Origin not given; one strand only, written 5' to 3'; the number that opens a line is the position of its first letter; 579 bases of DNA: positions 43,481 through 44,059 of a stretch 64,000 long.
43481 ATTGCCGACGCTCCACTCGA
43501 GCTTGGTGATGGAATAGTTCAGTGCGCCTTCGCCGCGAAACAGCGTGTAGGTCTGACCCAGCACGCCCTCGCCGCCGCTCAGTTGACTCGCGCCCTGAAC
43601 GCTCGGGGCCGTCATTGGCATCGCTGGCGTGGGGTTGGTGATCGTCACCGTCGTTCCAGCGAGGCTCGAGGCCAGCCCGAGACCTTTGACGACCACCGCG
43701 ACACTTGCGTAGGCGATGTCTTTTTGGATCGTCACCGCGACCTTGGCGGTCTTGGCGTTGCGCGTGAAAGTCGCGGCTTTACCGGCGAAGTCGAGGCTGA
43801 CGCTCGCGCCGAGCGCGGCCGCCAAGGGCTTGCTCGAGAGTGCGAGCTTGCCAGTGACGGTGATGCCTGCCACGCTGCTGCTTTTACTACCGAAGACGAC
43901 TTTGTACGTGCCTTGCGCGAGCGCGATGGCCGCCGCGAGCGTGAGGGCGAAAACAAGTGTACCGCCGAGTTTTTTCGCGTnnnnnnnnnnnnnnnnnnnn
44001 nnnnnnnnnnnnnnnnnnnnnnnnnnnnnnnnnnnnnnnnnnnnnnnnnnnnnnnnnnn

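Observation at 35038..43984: Four operon members share a paralogous N-terminal module plus Pro/Ala linker, with unrelated C-terminal domains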

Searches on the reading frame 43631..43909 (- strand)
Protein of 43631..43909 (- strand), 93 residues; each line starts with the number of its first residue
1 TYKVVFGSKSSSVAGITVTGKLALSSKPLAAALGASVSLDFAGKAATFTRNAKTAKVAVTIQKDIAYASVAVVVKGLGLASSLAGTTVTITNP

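Call 12: search_solved_structures(query=A1, max_evalue=10, show_alignments=3)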
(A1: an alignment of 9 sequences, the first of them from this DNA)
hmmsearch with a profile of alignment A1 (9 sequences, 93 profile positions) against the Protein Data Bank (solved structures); distinct sequences matched with E-value up to 10: 2.
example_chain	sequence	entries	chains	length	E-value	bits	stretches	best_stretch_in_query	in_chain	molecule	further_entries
5wce_A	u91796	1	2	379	0.12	16.3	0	12-52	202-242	DNA polymerase III subunit beta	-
6izo_A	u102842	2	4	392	0.13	16.1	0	12-52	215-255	Beta sliding clamp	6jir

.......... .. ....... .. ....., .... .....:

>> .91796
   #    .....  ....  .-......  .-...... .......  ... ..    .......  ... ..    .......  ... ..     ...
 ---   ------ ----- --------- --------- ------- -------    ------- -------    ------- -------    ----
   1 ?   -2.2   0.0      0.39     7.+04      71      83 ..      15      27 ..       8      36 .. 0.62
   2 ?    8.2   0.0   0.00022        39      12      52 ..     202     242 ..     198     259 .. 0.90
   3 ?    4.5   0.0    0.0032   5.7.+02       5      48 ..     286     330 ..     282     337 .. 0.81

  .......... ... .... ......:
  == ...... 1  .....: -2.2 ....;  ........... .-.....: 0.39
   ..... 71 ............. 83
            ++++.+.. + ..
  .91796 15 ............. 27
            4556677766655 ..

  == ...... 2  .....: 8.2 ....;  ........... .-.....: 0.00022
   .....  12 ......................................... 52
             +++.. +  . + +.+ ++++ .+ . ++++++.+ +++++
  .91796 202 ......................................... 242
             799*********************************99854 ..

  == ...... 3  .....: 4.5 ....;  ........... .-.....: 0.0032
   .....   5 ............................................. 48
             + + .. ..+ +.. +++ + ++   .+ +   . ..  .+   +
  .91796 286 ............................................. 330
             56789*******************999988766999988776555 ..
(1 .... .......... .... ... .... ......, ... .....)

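Call 13: search_protein_families(library=pfam, alignment_id=A1, max_evalue=10)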
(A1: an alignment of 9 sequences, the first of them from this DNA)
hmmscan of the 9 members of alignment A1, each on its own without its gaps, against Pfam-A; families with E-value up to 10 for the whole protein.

A. member 1, seq(93 aa): 1 family
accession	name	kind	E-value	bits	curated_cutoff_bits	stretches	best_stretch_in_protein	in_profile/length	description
PF07833.16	Cu_amine_oxidN1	-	0.00032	21.1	24.2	1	11-60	9-58/108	Copper amine oxidase N-terminal domain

B. families by the number of members that match (of 9 scanned): 5 families
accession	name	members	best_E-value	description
PF07833.16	Cu_amine_oxidN1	7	7.6e-05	Copper amine oxidase N-terminal domain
PF05204.19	Hom_end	2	0.098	Homing endonuclease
PF00622.36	SPRY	1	0.02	SPRY domain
PF14020.11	DUF4236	1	0.098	Protein of unknown function (DUF4236)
PF13404.12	HTH_AsnC-type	1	0.47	AsnC-type helix-turn-helix domain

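Call 24: predict_structure(alignment_id=A2)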
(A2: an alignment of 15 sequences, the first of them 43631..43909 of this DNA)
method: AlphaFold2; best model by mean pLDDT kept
length: 93 residues; sequences in the alignment: 15
mean_pLDDT: 95.0   pTM: 0.84
mean pLDDT of the five models: 95.0, 95.0, 94.8, 94.4, 94.2
residues with pLDDT >= 90: 86; 70-90: 7; 50-70: 0; < 50: 0
segments of 3 or more residues with pLDDT < 50: none
pLDDT, mean of each block of 10 residues (from residue 1): 95 93 96 97 96 96 95 95 95 87
secondary structure, 60 per line:
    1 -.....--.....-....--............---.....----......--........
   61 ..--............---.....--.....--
elements in order: E2-6 E9-13 E15-18 E21-25 H26-32 E36-40 E45-50 E53-62 E65-69 H70-76 E80-84 E87-91

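Call 26: fold_search(model_id=the predicted structure, library=pdb)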
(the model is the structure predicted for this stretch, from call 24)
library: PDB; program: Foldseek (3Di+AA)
matches with E <= 10: 198; with E <= 0.001: 0
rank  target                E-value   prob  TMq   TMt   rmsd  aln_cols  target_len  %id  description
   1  5h3k                  5.7e-02  1.00  0.64  0.14   3.9        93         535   14  Crystal structure of a hypothetical protein from Synechocystis (released 2017-10-25)
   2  5y4l_A                3.8e-01  0.51  0.30  0.16   8.2        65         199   20  PRRSV nsp4 (released 2018-01-17)
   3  5y4l_B                3.8e-01  0.47  0.29  0.15   8.3        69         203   20  PRRSV nsp4 (released 2018-01-17)
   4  3fan                  4.5e-01  0.44  0.29  0.16   8.4        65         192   20  Crystal structure of chymotrypsin-like protease/proteinase (3CLSP/Nsp4) of porcine reproductive and respiratory syndrome (released 2009-09-08)
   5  1jrq_B                5.4e-01  0.93  0.43  0.06   2.3        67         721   15  X-ray Structure Analysis of the Role of the Conserved Tyrosine-369 in Active Site of E. coli Amine Oxidase (released 2001-11-21)
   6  3fao                  5.7e-01  0.38  0.29  0.16   8.4        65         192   20  Crystal structure of S118A mutant 3CLSP of PRRSV (released 2009-10-20)
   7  1mbm_B                5.7e-01  0.28  0.27  0.14   8.3        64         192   16  NSP4 proteinase from Equine Arteritis Virus (released 2002-10-23)
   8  1spu_B                6.4e-01  0.91  0.43  0.06   2.3        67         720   15  STRUCTURE OF OXIDOREDUCTASE (released 1997-03-12)
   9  1qaf_B                6.4e-01  0.89  0.42  0.06   2.7        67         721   15  THE ACTIVE SITE BASE CONTROLS COFACTOR REACTIVITY IN ESCHERICHIA COLI AMINE OXIDASE : X-RAY CRYSTALLOGRAPHIC STUDIES W (released 1999-08-23)
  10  1oac_B                6.7e-01  0.89  0.46  0.07   2.5        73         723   14  CRYSTAL STRUCTURE OF A QUINOENZYME: COPPER AMINE OXIDASE OF ESCHERICHIA COLI AT 2 ANGSTROEMS RESOLUTION (released 1996-04-03)
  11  1qak_B                7.1e-01  0.87  0.42  0.06   2.7        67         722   15  THE ACTIVE SITE BASE CONTROLS COFACTOR REACTIVITY IN ESCHERICHIA COLI AMINE OXIDASE : X-RAY CRYSTALLOGRAPHIC STUDIES W (released 1999-08-24)
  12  1dyu_B                8.4e-01  0.84  0.42  0.06   2.7        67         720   15  The active site base controls cofactor reactivity in Escherichia coli amine oxidase: X-ray crystallographic studies wi (released 2000-02-29)
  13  6grr_B                8.4e-01  0.63  0.32  0.05   2.9        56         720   18  Crystal structure of Escherichia coli amine oxidase mutant I342F/E573Q (released 2018-09-05)
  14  1qal_B                1.0e+00  0.57  0.32  0.05   2.9        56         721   18  THE ACTIVE SITE BASE CONTROLS COFACTOR REACTIVITY IN ESCHERICHIA COLI AMINE OXIDASE : X-RAY CRYSTALLOGRAPHIC STUDIES W (released 1999-08-24)
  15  1mbm_A                1.0e+00  0.28  0.29  0.15   8.0        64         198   14  NSP4 proteinase from Equine Arteritis Virus (released 2002-10-23)
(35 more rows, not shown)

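Call 27: search_protein_representatives(alignment_id=A2)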
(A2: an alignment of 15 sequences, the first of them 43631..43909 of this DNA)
Query: 15 sequences, 93 profile positions. Proteins with E-value up to 0.001 (for the whole library): 23; up to 1e-10: 8; up to 1e-30: 1. The best 23 are listed.
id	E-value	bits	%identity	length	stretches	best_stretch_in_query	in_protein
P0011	2.6e-38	146.5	-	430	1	1-93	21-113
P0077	3.0e-24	101.4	-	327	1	2-92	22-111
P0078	1.5e-22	95.9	-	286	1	2-92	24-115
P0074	6.8e-18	81.0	-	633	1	2-87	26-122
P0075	4.4e-13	65.6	-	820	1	3-87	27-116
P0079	1.0e-12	64.5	-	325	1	2-91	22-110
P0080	5.8e-11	58.8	-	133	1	3-92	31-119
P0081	9.3e-11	58.1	-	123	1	2-91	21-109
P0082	3.9e-09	52.9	-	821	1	2-91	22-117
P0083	1.9e-07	47.5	-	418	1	4-90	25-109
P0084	3.9e-07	46.5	-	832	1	2-91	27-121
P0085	1.2e-06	45.0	-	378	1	2-92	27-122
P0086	2.8e-06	43.8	-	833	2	39-91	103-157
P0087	3.5e-06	43.5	-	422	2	12-90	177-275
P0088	7.4e-06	42.4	-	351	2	4-92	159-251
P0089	8.7e-06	42.2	-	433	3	13-63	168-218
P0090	6.9e-05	39.3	-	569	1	6-82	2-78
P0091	1.1e-04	38.6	-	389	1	6-90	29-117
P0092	1.2e-04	38.6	-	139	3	6-59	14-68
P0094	2.4e-04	37.6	-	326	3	2-78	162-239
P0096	9.1e-04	35.7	-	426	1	14-89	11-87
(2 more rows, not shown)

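Call 30: search_protein_families(library=pfam, alignment_id=A3, max_evalue=0.01)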
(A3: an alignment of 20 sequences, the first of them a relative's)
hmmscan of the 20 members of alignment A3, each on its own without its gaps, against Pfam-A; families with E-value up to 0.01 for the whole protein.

A. member 1, P0077 (327 aa): 0 families

B. families by the number of members that match (of 20 scanned): 29 families (the first 25 are shown)
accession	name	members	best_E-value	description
PF07833.16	Cu_amine_oxidN1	9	4e-78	Copper amine oxidase N-terminal domain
PF11611.13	DUF4352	2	2.2e-10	Domain of unknown function (DUF4352)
PF18911.6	PKD_4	1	4.5e-112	PKD domain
PF24893.1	DUF7743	1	3.8e-65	Domain of unknown function (DUF7743)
PF00801.26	PKD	1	6.7e-58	PKD domain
PF23034.1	DUF7035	1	1.9e-46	Domain of unknown function (DUF7035)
PF23033.1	DUF7034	1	1.4e-32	Domain of unknown function (DUF7034)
PF00082.27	Peptidase_S8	1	2.3e-25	Subtilase family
PF01835.25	MG2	1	2.8e-21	MG2 domain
PF18962.6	Por_Secre_tail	1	6e-14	Secretion system C-terminal sorting domain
PF15418.12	DUF4625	1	2e-08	Domain of unknown function (DUF4625)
PF01483.27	P_proprotein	1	3.5e-07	Proprotein convertase P-domain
PF20009.4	GEVED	1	7.6e-07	GEVED domain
PF23560.1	GBD_Hemicentin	1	1.3e-06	Hemicentin galactose-binding domain-like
PF17957.7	Big_7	1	5.4e-06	Bacterial Ig domain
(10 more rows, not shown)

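Call 41: search_protein_families(library=pfam, max_evalue=0.01, proteins=[P0083, P0086, P0087, P0088, P0089, P0090, P0091, P0092, P0094, P0096])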
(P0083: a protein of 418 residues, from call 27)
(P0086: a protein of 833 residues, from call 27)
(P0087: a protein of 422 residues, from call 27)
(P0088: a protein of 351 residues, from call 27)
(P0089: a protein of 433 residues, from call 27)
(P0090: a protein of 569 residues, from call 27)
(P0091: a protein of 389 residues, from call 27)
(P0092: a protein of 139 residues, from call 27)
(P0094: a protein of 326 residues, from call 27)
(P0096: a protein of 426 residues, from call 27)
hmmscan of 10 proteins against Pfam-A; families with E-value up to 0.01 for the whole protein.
P0083 (418 aa): 1 family
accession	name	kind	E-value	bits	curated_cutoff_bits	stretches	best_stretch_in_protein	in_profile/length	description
PF11611.13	DUF4352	-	1.6e-05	25.6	25.9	1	321-403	33-113/122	Domain of unknown function (DUF4352)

P0086 (833 aa): 4 families
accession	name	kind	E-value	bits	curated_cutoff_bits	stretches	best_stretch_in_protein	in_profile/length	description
PF00082.27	Peptidase_S8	-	2.3e-25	90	21.8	1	504-713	3-256/288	Subtilase family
PF07833.16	Cu_amine_oxidN1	-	7e-24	84.3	24.2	2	64-154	14-104/108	Copper amine oxidase N-terminal domain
PF18962.6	Por_Secre_tail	-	6e-14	52.5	27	1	762-830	1-69/75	Secretion system C-terminal sorting domain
PF17429.7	GP70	-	4.1e-05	23.6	27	0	120-146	4-30/54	Gene product 70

P0087 (422 aa): 2 families
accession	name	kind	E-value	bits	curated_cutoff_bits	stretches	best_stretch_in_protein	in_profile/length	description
PF07833.16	Cu_amine_oxidN1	-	1.6e-62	208.6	24.2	2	53-159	2-108/108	Copper amine oxidase N-terminal domain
PF10547.14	P22_AR_N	-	1.8e-05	25.3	30.7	0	180-213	12-43/115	P22_AR N-terminal domain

P0088 (351 aa): 1 family
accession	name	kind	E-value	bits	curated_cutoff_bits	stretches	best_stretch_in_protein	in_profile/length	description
PF07833.16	Cu_amine_oxidN1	-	1.6e-27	96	24.2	3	267-314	9-56/108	Copper amine oxidase N-terminal domain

P0089 (433 aa): 6 families
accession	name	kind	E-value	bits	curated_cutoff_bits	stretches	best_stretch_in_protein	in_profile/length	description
PF07833.16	Cu_amine_oxidN1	-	4e-78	258.8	24.2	3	159-253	4-95/108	Copper amine oxidase N-terminal domain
PF21426.3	GBS104-like_Ig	-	0.0005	21.3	26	0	100-143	3-41/112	Tip pilin GBS104-like, Ig-like domain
PF09650.15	PHA_gran_rgn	-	0.0025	18.5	26.6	0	343-375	30-60/87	Putative polyhydroxyalkanoic acid system protein (PHA_gran_rgn)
PF00829.26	Ribosomal_L21p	-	0.0048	17.6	27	0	363-394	2-33/99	Ribosomal prokaryotic L21 protein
PF18527.6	STT3_PglB_C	-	0.0051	17.3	26.5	0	55-98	5-47/80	STT3/PglB C-terminal beta-barrel domain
PF05792.18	Candida_ALS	-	0.0086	16.9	25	0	42-61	12-31/33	Candida agglutinin-like (ALS)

P0090 (569 aa): 2 families
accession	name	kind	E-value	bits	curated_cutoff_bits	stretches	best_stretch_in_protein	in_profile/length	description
PF11611.13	DUF4352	-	2.2e-10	41.3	25.9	0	127-222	10-105/122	Domain of unknown function (DUF4352)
PF07833.16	Cu_amine_oxidN1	-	2.6e-07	31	24.2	1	47-92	3-50/108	Copper amine oxidase N-terminal domain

P0091 (389 aa): 1 family
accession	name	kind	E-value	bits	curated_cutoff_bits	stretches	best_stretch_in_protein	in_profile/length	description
PF07833.16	Cu_amine_oxidN1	-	4.9e-34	117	24.2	2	33-119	9-108/108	Copper amine oxidase N-terminal domain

P0092 (139 aa): 2 families
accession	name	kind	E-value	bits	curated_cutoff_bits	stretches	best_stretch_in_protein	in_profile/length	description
PF07833.16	Cu_amine_oxidN1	-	1.7e-51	173.2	24.2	2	24-119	13-108/108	Copper amine oxidase N-terminal domain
PF09956.15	Phage_cement_2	-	0.0015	19.3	24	0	42-84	62-101/103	Phage cement protein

P0094 (326 aa): 1 family
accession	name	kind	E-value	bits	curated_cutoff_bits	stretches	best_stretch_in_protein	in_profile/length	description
PF07833.16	Cu_amine_oxidN1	-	7.9e-09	35.9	24.2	1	46-146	2-100/108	Copper amine oxidase N-terminal domain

P0096 (426 aa): 1 family
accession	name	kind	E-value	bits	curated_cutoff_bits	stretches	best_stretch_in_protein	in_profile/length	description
PF07833.16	Cu_amine_oxidN1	-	2.2e-17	63.4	24.2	2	1-54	2-55/108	Copper amine oxidase N-terminal domain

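Call 51: find_encoding_contigs(protein=P0083, flank=8000, max_places=2)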
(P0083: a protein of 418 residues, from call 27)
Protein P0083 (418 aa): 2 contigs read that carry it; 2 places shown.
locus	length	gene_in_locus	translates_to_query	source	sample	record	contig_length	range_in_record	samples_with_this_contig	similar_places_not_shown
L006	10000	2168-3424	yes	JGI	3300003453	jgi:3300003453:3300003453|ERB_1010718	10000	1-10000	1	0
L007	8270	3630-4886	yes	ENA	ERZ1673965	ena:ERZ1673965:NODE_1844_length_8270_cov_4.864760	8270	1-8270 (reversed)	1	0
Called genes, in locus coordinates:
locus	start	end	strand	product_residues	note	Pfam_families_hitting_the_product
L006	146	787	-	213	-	PF00027:cNMP_binding, PF13545:HTH_Crp_2, PF00325:Crp (weak)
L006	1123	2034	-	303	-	PF02621:VitK2_biosynth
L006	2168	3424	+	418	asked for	PF11611:DUF4352 (faint)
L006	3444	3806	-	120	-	-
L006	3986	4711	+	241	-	PF01381:HTH_3 (faint), PF00717:Peptidase_S24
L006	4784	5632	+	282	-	PF06182:ABC2_membrane_6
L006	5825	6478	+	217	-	PF02660:G3P_acyltransf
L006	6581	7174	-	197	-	-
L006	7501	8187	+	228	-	PF02585:PIG-L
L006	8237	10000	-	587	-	?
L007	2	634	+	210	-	?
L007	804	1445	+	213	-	PF13302:Acetyltransf_3, PF00583:Acetyltransf_1, PF13523:Acetyltransf_8 (weak)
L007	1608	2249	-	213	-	PF00027:cNMP_binding, PF13545:HTH_Crp_2, PF00325:Crp (weak)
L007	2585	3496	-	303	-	PF02621:VitK2_biosynth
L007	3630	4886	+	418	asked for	PF11611:DUF4352 (faint)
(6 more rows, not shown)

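Call 63: find_encoding_contigs(protein=P0078, flank=6500, max_places=2)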
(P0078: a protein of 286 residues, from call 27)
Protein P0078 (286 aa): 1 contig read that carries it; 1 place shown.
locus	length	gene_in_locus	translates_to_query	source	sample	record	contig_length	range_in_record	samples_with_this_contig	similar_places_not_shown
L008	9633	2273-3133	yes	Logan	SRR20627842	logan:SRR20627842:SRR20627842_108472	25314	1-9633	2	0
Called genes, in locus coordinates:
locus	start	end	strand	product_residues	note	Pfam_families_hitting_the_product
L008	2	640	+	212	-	?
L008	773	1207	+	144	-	-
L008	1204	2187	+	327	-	-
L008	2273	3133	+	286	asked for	-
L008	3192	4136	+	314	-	PF07676:PD40 (faint), PF26549:Tricorn_N (weak)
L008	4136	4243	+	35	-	-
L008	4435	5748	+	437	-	-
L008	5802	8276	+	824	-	-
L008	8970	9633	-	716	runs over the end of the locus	PF00933:Glyco_hydro_3, PF01915:Glyco_hydro_3_C, PF14310:Fn3-like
